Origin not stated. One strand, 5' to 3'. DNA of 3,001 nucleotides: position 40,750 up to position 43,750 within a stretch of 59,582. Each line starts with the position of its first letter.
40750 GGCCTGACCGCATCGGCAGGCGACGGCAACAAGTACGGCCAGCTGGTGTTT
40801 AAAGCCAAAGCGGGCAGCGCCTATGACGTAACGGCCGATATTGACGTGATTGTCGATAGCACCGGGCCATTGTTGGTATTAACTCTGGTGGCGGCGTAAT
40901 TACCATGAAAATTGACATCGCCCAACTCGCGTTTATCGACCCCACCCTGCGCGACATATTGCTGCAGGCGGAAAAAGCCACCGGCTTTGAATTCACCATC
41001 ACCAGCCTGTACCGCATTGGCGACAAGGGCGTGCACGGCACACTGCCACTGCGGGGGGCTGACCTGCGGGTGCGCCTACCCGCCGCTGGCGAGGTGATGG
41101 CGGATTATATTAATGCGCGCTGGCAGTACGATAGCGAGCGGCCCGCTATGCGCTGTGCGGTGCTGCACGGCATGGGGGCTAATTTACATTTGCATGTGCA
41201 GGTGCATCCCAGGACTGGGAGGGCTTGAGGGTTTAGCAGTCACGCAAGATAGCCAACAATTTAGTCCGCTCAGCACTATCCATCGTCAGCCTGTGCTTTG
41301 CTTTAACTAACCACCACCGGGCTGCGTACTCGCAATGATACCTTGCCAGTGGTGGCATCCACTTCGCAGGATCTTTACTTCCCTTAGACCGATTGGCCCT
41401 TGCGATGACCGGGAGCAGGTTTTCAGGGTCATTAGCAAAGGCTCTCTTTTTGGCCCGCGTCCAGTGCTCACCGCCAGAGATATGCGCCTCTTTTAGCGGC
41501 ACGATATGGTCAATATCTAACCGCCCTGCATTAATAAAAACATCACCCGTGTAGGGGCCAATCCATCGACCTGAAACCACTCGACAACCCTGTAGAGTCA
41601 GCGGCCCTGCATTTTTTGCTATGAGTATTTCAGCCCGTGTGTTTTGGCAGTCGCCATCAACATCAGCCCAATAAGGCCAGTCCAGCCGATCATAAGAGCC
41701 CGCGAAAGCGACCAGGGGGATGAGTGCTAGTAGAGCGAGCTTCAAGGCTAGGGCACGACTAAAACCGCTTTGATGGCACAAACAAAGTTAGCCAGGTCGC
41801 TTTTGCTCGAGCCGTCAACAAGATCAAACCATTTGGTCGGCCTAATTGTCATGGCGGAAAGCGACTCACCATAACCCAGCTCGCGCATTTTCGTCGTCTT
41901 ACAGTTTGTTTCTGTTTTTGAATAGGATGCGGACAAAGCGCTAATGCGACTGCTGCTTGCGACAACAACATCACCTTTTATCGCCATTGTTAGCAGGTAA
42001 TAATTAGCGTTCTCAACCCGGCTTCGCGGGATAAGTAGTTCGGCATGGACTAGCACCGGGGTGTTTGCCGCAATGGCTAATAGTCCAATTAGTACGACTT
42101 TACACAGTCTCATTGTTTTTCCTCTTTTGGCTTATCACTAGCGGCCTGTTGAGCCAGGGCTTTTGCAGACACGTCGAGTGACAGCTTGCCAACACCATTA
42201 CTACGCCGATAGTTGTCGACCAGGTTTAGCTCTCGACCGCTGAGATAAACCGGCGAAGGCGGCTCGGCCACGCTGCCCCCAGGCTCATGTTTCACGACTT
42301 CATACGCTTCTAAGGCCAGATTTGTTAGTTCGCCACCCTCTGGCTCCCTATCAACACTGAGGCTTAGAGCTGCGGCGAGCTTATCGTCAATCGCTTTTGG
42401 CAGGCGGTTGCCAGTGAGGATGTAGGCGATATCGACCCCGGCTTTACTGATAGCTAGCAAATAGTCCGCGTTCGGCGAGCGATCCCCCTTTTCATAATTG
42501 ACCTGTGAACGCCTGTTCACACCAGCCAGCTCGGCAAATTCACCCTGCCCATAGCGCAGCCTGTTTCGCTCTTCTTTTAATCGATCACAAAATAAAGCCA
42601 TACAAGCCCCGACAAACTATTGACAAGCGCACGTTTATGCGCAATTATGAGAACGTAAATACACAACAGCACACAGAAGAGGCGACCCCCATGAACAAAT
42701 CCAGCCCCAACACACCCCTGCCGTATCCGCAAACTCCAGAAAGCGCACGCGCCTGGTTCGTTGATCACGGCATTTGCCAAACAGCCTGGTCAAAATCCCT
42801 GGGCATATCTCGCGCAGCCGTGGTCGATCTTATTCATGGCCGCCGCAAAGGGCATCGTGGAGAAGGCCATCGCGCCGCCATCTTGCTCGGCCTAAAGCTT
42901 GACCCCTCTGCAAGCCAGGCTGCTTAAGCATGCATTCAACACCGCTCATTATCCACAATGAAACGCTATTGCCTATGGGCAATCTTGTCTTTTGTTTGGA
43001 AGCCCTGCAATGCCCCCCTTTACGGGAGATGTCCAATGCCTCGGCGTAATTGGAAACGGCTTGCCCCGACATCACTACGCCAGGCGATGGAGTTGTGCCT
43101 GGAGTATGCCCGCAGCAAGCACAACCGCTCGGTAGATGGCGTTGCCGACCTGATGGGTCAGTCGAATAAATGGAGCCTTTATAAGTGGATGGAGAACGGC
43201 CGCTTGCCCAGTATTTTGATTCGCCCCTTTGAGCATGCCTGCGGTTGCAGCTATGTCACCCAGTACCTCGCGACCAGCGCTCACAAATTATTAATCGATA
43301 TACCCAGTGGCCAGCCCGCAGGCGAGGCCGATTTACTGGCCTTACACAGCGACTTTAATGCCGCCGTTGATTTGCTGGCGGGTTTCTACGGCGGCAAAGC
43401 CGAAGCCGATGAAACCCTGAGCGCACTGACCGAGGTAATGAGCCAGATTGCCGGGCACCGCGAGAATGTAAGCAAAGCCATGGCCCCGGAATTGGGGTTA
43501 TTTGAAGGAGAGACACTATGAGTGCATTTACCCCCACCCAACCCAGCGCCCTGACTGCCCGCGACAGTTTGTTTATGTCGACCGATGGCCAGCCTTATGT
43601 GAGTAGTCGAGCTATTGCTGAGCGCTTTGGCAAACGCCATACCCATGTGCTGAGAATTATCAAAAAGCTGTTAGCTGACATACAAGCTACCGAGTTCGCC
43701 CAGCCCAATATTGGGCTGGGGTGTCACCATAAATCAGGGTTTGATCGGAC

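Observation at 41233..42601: Repressor-linked operon encoding two exported proteins, one a DUF1524/His-Me nuclease: possible lysogen-expressed exclusion or toxin/immunity module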

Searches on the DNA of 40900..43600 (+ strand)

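Call 7: search_dna_similar(query=window:40900-43600:+, collection=phages, mode=distant, max_rows=25)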
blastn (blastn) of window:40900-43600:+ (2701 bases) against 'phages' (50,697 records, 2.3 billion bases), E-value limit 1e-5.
Records with a match: 2; places in all: 2; records where one place covers at least 80% of the query: 0.
Best place of each record, by identity: 60-80% 2.
By first word of the organism name: Alteromonadaceae 1; Ralstonia 1.
By host as written in the record: Alteromonadaceae 1; Ralstonia solanacearum T440 1.
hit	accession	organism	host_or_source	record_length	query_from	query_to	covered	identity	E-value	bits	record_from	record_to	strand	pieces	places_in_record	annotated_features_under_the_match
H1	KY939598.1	Alteromonadaceae phage B23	Alteromonadaceae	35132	2133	2435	11%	69.3%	3e-26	128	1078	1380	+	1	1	hypothetical protein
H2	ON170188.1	Ralstonia phage YO107_2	Ralstonia solanacearum T440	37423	2133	2345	8%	67.9%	2e-9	73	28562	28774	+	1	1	record has no annotation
